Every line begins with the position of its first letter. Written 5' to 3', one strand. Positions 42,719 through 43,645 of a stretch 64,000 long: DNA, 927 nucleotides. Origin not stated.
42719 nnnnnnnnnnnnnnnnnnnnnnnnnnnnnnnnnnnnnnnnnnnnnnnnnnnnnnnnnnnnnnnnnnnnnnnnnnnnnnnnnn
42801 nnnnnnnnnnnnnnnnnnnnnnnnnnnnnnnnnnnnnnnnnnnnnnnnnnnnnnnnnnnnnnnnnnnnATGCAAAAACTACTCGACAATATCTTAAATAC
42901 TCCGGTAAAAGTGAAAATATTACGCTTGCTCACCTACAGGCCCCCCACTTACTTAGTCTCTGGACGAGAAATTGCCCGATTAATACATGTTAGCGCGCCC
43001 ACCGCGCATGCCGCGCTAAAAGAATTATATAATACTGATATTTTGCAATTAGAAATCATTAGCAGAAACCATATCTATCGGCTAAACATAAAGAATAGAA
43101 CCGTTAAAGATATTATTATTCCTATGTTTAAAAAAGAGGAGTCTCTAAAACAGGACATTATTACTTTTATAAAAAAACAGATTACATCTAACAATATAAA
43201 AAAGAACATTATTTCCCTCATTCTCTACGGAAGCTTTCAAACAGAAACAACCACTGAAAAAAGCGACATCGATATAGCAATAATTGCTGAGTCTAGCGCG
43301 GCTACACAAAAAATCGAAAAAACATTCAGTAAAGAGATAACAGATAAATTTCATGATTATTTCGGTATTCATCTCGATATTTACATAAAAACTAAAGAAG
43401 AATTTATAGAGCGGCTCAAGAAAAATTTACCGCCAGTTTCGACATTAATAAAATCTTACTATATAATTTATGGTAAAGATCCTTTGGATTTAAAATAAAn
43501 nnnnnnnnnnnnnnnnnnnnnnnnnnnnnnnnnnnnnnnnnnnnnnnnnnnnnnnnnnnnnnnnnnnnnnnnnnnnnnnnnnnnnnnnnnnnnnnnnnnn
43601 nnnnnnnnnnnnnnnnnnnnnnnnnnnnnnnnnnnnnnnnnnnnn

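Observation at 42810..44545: Three-gene wHTH-nucleotidyltransferase / HEPN / PIN module with consensus promoter and palindromic operator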

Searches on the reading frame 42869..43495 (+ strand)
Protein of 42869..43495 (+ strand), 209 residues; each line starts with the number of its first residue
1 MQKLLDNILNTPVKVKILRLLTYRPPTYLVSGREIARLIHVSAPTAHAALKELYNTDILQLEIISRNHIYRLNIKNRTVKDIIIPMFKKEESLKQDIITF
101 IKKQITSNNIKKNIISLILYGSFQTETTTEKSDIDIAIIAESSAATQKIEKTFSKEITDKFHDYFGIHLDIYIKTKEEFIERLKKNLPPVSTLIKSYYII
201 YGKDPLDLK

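Call 3: search_protein_families(library=pfam, proteins=[window:42869-43495:+], max_evalue=1)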
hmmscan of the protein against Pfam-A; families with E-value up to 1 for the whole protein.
window:42869-43495:+ (209 aa): 12 families
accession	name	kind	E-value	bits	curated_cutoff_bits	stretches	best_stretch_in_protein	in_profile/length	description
PF01909.29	NTP_transf_2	-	9.3e-09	36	21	1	112-183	12-82/93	Nucleotidyltransferase domain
PF18765.7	Polbeta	-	3e-08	34.2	26.9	1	111-162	10-61/93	Polymerase beta, Nucleotidyltransferase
PF12633.13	Adenyl_cycl_N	-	0.00016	22.2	27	1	87-181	61-160/199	Adenylate cyclase NT domain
PF22600.2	MTPAP-like_central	-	0.00022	21.7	27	1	92-159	20-85/139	Poly(A) RNA polymerase, mitochondrial-like, central palm domain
PF12802.13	MarR_2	-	0.0016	19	27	1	14-60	7-51/61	MarR family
PF01047.28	MarR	-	0.0064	16.8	24.6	1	11-55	2-43/59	MarR family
PF13412.12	HTH_24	-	0.0079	16.2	21.9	1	31-56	19-44/48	Winged helix-turn-helix DNA-binding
PF00493.29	MCM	-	0.021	14.3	23.3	1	86-155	7-79/224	MCM P-loop domain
PF09339.16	HTH_IclR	-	0.025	14.8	22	1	16-59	7-48/52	IclR helix-turn-helix domain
PF00392.27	GntR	-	0.048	13.8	27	1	22-60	17-55/64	Bacterial regulatory proteins, gntR family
PF24033.1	DUF7342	-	0.079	13.4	31.6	1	33-83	21-71/150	Family of unknown function (DUF7342)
PF13404.12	HTH_AsnC-type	-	0.91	9.8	27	1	31-53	19-41/42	AsnC-type helix-turn-helix domain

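Call 4: search_protein_families(library=ncbifam, proteins=[window:42869-43495:+], max_evalue=1)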
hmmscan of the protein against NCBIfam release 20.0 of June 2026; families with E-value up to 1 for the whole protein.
window:42869-43495:+ (209 aa): 8 families
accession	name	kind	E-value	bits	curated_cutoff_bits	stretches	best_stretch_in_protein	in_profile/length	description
NF047752.1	MntA_antitoxin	equivalog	1.5e-07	31.2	60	1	112-150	5-40/106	type VII toxin-antitoxin system MntA family adenylyltransferase antitoxin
NF012212.1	ANT_9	subfamily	0.0014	18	340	1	104-151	11-58/249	aminoglycoside nucleotidyltransferase ANT(9)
TIGR00281.1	TIGR00281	equivalog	0.0082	15.7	89.2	1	45-168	37-156/186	SMC-Scp complex subunit ScpB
NF033788.1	HTH_metalloreg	subfamily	0.015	15.1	55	1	8-74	7-70/77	metalloregulator ArsR/SmtB family transcription factor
NF000119.1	linco_LnuF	exception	0.048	12.9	450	1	95-193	4-103/273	lincosamide nucleotidyltransferase Lnu(F)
NF052363.1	FimG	equivalog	0.05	13.3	220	1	29-80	29-80/166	type 1 fimbrial minor subunit FimG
NF033061.1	ANT_4p_I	equivalog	0.05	13.2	350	1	94-150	11-66/253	ANT(4')-I family aminoglycoside nucleotidyltransferase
NF002936.2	PRK03580.1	equivalog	0.14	11.5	500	1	29-57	186-214/261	crotonobetainyl-CoA hydratase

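Call 8: find_homologous_proteins(query=window:42869-43495:+)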
Query window:42869-43495:+ (209 aa): 227 proteins with E <= 0.001 among 570 candidates; the best 120 are listed.
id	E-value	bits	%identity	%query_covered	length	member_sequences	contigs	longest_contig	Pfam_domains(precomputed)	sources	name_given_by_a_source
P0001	2.8e-126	437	100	100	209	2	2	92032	PF18765.8,PF01909.30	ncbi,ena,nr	ncbi:MAG: nucleotidyltransferase domain-containing protein [Candidatus Omnitrophota bacterium]|nr:nu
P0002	6.4e-76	272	59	100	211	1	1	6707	PF18765.8,PF01909.30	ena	-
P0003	6.4e-76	272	59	100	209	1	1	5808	PF18765.8,PF01909.30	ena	-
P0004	8.7e-76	272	62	100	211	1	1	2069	PF18765.8,PF01909.30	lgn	-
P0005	3.9e-75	270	58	100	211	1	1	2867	PF18765.8,PF01909.30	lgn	-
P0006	5.7e-75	269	60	98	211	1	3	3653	PF18765.8,PF01909.30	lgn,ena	-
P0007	1.3e-74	268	58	100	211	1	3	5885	PF18765.8,PF01909.30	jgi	-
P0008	1.7e-74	268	60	100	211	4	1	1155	PF18765.8,PF12633.14,PF01909.30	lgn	-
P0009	2.0e-74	267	59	100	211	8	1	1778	PF18765.8,PF12633.14,PF01909.30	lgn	-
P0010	3.4e-74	267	60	100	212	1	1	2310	PF18765.8,PF01909.30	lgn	-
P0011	9.0e-74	265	57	100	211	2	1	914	PF18765.8,PF01909.30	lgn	-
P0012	9.3e-74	265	57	100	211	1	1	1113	PF18765.8,PF01909.30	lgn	-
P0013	1.6e-73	265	57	100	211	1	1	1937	PF18765.8,PF01909.30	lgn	-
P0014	2.0e-73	264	58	100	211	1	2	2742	PF18765.8,PF01909.30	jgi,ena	-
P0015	2.1e-73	264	57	100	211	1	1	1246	PF18765.8,PF01909.30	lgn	-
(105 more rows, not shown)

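Call 11: find_related_loci(query=A1, collection=genome_contigs, flank=6000)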
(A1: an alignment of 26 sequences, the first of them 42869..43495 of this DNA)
Query A1 (209 aa) in genome_contigs; peptide patterns used: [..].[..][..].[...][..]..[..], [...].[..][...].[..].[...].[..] (x = any residue, [..] = any of these).
91 stretches matched a pattern; 50 encode a relative of the query (tblastn E <= 1e-3); 50 distinct loci.
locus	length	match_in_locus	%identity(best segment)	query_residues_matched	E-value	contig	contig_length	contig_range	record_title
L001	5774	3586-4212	63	1-209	3e-80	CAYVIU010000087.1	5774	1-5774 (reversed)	MAG TPA_asm: uncultured Planctomycetia bacterium isolate SRP077602_co2_161 genome assembly, contig: NODE_20523_length_57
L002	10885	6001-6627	56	1-209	8e-78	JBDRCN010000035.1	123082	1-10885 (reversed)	MAG: Candidatus Omnitrophota bacterium isolate MEGAHIT-group-1.186 k141_7502464, whole genome shotgun sequence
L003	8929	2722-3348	54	1-209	7e-76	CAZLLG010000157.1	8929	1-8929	MAG TPA_asm: uncultured Eubacteriales bacterium isolate SRP167671_co1_161 genome assembly, contig: NODE_9296_length_8929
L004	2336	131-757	55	1-209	6e-77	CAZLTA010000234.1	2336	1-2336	MAG TPA_asm: uncultured Planctomycetia bacterium isolate SRP178699_co1_390 genome assembly, contig: NODE_78951_length_23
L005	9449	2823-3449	63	1-209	6e-73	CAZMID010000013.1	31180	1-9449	MAG TPA_asm: uncultured Planctomycetia bacterium isolate SRP200020_co1_60 genome assembly, contig: NODE_1903_length_3118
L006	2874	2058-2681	55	1-208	4e-72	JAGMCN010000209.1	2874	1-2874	MAG: candidate division WOR-3 bacterium isolate RS_17_16 ZL495.bin.16.fa_209, whole genome shotgun sequence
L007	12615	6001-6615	56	5-209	2e-71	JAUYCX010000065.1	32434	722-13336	MAG: Candidatus Omnitrophota bacterium isolate C20_maxbin.112_sub C20_k141_53374, whole genome shotgun sequence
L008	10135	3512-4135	52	1-208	2e-69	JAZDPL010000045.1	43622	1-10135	MAG: Candidatus Omnitrophota bacterium isolate MEGAHIT-group-0.834 k141_12051553, whole genome shotgun sequence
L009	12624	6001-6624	52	1-208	2e-67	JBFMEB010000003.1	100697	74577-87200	MAG: Candidatus Omnitrophota bacterium isolate MAG234 MAG234_3, whole genome shotgun sequence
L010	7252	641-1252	54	1-205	2e-67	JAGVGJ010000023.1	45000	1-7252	MAG: Candidatus Omnitrophota bacterium isolate DeMMO2_5 c_000000067703, whole genome shotgun sequence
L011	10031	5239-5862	50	2-209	9e-67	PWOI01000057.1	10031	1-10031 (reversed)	MAG: Elusimicrobia bacterium isolate CSSed10_371m CS-Sed10-C17908, whole genome shotgun sequence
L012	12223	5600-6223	49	1-208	3e-66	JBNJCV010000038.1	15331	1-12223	MAG: Actinomycetota bacterium isolate Y23_7dBSe1.bin.152 NODE_3444_length_15331_cov_21.662027, whole genome shotgun sequ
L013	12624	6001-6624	49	1-208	4e-66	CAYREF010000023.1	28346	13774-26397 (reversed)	MAG TPA_asm: uncultured Actinomycetota bacterium isolate SRP141376_co1_221 genome assembly, contig: NODE_3806_length_283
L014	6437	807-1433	46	1-209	3e-65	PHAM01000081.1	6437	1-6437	MAG: Elusimicrobia bacterium HGW-Elusimicrobia-2 bjp_ig2157_scaffold_2282, whole genome shotgun sequence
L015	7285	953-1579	47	1-209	2e-64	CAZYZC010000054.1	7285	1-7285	MAG TPA_asm: uncultured Planctomycetia bacterium isolate SRP178699_co1_490 genome assembly, contig: NODE_14670_length_72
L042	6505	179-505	54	1-110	1e-30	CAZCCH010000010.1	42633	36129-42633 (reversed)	MAG TPA_asm: uncultured Planctomycetia bacterium isolate SRP077602_co2_372 genome assembly, contig: NODE_1348_length_426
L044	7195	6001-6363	43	3-129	4e-27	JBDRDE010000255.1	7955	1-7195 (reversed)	MAG: Candidatus Omnitrophota bacterium isolate MEGAHIT-group-1.234 k141_10487011, whole genome shotgun sequence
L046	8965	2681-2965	49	2-96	3e-25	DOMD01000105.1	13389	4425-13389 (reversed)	MAG TPA_asm: Candidatus Omnitrophota bacterium isolate UBA12090 contig_27378, whole genome shotgun sequence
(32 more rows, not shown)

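Call 37: search_solved_structures(query=A1, max_evalue=1, show_alignments=2)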
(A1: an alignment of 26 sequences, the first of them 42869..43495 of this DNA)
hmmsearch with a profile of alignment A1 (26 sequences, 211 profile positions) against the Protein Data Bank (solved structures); distinct sequences matched with E-value up to 1: 24.
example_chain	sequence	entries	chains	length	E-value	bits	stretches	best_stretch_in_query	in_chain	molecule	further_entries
9xbd_E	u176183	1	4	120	1.6e-06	31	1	99-164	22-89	Nucleotidyltransferase domain-containing protein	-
3nku_A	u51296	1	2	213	0.004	19.8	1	117-155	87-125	DrrA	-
6yx5_B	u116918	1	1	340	0.0064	19.2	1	118-155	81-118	Multifunctional virulence effector protein DrrA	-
1ylq_A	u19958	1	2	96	0.0088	18.7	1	105-180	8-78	putative nucleotidyltransferase, hypothetical protein AF0614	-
4aso_A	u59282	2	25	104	0.017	17.8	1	5-75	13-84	TUBR FROM BACILLUS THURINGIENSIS PBTOXIS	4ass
3m8e_A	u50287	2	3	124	0.02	17.5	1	5-76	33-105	Putative DNA-binding protein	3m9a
5yep_A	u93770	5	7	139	0.063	15.9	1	117-146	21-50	Toxin-antitoxin system antidote Mnt family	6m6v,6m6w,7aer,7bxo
1u2w_A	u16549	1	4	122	0.076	15.6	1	36-94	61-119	Cadmium efflux system accessory protein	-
3m8f_A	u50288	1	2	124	0.088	15.4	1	5-76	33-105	Putative DNA-binding protein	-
3f72_A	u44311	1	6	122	0.1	15.2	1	36-94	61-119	Cadmium efflux system accessory protein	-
4ep7_A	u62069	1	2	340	0.12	15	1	119-166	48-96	Poly(A) RNA polymerase protein cid1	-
4nkt_A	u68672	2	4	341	0.12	15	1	119-166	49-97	Poly(A) RNA polymerase protein cid1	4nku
4fhx_A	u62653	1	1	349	0.12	15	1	119-166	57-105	Poly(A) RNA polymerase protein cid1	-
4fh3_A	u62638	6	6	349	0.12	15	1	119-166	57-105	Poly(A) RNA polymerase protein cid1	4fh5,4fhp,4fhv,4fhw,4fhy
4ud4_A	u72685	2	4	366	0.14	14.8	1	119-165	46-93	POLY(A) RNA POLYMERASE PROTEIN CID1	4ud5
1no5_A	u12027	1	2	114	0.99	12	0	119-148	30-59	Hypothetical protein HI0073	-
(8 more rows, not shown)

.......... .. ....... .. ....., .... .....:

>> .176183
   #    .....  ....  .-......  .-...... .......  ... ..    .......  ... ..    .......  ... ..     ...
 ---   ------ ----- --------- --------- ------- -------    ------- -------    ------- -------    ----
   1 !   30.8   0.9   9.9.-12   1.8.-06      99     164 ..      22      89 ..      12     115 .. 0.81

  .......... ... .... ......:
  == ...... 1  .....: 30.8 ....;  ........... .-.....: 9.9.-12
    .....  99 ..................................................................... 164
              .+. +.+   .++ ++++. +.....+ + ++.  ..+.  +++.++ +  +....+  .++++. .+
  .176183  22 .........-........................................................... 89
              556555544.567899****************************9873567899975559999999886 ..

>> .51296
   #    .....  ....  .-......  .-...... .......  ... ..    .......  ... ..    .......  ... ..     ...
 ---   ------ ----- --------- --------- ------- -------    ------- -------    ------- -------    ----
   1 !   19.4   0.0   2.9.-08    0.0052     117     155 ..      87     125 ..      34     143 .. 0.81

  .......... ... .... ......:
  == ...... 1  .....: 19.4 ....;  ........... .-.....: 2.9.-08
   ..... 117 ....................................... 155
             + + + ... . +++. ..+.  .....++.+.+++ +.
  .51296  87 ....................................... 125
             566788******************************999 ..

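Call 38: search_protein_families(library=padloc, proteins=[window:42869-43495:+], max_evalue=1)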
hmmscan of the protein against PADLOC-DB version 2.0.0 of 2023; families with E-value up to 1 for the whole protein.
window:42869-43495:+ (209 aa): 13 families
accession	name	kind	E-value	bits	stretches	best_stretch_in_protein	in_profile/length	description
PDLC04368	PDC-M05A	-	1.6e-13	49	1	3-193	4-180/201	-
PDLC04903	PDC-S09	-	7.9e-08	30.6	1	95-181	8-92/108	-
PDLC04906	PDC-S09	-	2.2e-07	29.2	1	94-184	4-88/98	-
PDLC01438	Csa3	-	1.3e-05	23.4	1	9-145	145-268/305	"CAS-I,CAS-II,CAS-III,CAS-IV,CAS-V,CAS-VI; associated_signaling"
PDLC04901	PDC-S09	-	3e-05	22.7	1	98-180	5-82/126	-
PDLC04907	PDC-S09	-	0.0001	20.4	1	108-145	21-58/114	-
PDLC04372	PDC-M05A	-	0.00012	20.3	1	52-198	21-154/167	-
PDLC04904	PDC-S09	-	0.00044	18.4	1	94-171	5-77/104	-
PDLC04369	PDC-M05A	-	0.0012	16.5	1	6-156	7-151/201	-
PDLC04902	PDC-S09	-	0.0016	16.7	1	102-171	9-74/97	-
PDLC04905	PDC-S09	-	0.002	16.5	1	101-153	8-60/101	-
PDLC04778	PDC-M70A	-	0.0099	13.2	1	105-160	39-91/355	-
PDLC01720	Csa3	-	0.02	13.5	1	8-76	21-92/118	Csa3_1_CAS-I-II-III-IV-V-VI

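Call 49: predict_structure(alignment_id=A1)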
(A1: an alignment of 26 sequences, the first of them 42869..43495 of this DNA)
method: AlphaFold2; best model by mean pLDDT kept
length: 209 residues; sequences in the alignment: 26
mean_pLDDT: 87.3   pTM: 0.71
mean pLDDT of the five models: 87.3, 86.2, 85.6, 81.8, 81.7
residues with pLDDT >= 90: 110; 70-90: 86; 50-70: 9; < 50: 4
segments of 3 or more residues with pLDDT < 50: 127-130
pLDDT, mean of each block of 10 residues (from residue 1): 79 89 88 91 94 95 88 93 86 87 94 92 54 83 95 91 88 93 86 81 84
secondary structure, 60 per line:
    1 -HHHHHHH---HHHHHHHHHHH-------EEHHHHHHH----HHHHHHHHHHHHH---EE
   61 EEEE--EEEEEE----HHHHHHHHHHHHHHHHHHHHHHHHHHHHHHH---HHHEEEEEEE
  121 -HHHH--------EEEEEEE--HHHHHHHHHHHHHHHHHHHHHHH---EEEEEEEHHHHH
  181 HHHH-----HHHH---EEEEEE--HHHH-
elements in order: H2-8 H12-22 H32-38 H43-55 E59-64 E67-72 H77-107 E114-120 H122-125 E134-140 H143-165 E169-175 H176-184 H190-193 E197-202 H205-208

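Call 56: fold_search(model_id=the predicted structure, library=pdb)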
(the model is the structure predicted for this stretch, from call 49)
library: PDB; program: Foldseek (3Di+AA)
matches with E <= 10: 1776; with E <= 0.001: 14
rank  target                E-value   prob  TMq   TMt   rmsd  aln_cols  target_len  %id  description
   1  3cuo_A                3.7e-04  1.00  0.34  0.67   2.7        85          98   21  Crystal structure of the predicted DNA-binding transcriptional regulator from E. coli (released 2008-06-17)
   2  3r0a_A                5.4e-04  1.00  0.31  0.51   9.3       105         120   14  Possible transcriptional regulator from Methanosarcina mazei Go1 (gi 21227196) (released 2011-03-23)
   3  7bxo_A                5.4e-04  1.00  0.34  0.52   4.4       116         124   17  Crystal structure of the toxin-antitoxin with AMP-PNP (released 2020-09-30)
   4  1u2w_B                6.1e-04  1.00  0.36  0.66   2.5        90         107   17  Crystal Structure of the Staphylococcus aureus pI258 CadC (released 2005-07-12)
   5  6j05_B                6.1e-04  1.00  0.33  0.70   3.1        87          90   23  Structures of two ArsR As(III)-responsive repressors: implications for the mechanism of derepression (released 2019-07-03)
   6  1no5_A                6.9e-04  1.00  0.34  0.62   3.8       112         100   16  Structure of HI0073 from Haemophilus influenzae, the nucleotide binding domain of the HI0073/HI0074 two protein nucleo (released 2004-03-16)
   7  7bxo_E                6.9e-04  1.00  0.32  0.49   5.0       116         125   17  Crystal structure of the toxin-antitoxin with AMP-PNP (released 2020-09-30)
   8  3cuo_D                7.8e-04  1.00  0.34  0.70   2.6        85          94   21  Crystal structure of the predicted DNA-binding transcriptional regulator from E. coli (released 2008-06-17)
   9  7p6f_DDD              8.3e-04  1.00  0.33  0.66   5.1        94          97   17  1.93 A resolution X-ray crystal structure of the transcriptional regulator SrnR from Streptomyces griseus (released 2022-05-25)
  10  6j05_A                8.8e-04  1.00  0.34  0.66   2.5        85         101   21  Structures of two ArsR As(III)-responsive repressors: implications for the mechanism of derepression (released 2019-07-03)
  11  4k2e_B                9.4e-04  1.00  0.36  0.77   1.8        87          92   16  HlyU from Vibrio cholerae N16961 (released 2014-04-30)
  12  5bpd_B                9.4e-04  0.95  0.27  0.22  27.6       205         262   13  Structure of TrmBL2, an archaeal chromatin protein, shows a novel mode of DNA binding. (released 2015-09-02)
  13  7p6f_BBB              9.9e-04  1.00  0.33  0.64   3.3        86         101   17  1.93 A resolution X-ray crystal structure of the transcriptional regulator SrnR from Streptomyces griseus (released 2022-05-25)
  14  8qkf_A                9.9e-04  1.00  0.35  0.68   2.9        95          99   17  SmtB protein of Mycobacterium smegmatis (released 2024-09-25)
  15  3f72_B                1.1e-03  1.00  0.36  0.65   2.5        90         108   17  Crystal Structure of the Staphylococcus aureus pI258 CadC Metal Binding Site 2 Mutant (released 2009-04-07)
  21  1no5_B                1.4e-03  1.00  0.32  0.59   4.5       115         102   19  Structure of HI0073 from Haemophilus influenzae, the nucleotide binding domain of the HI0073/HI0074 two protein nucleo (released 2004-03-16)
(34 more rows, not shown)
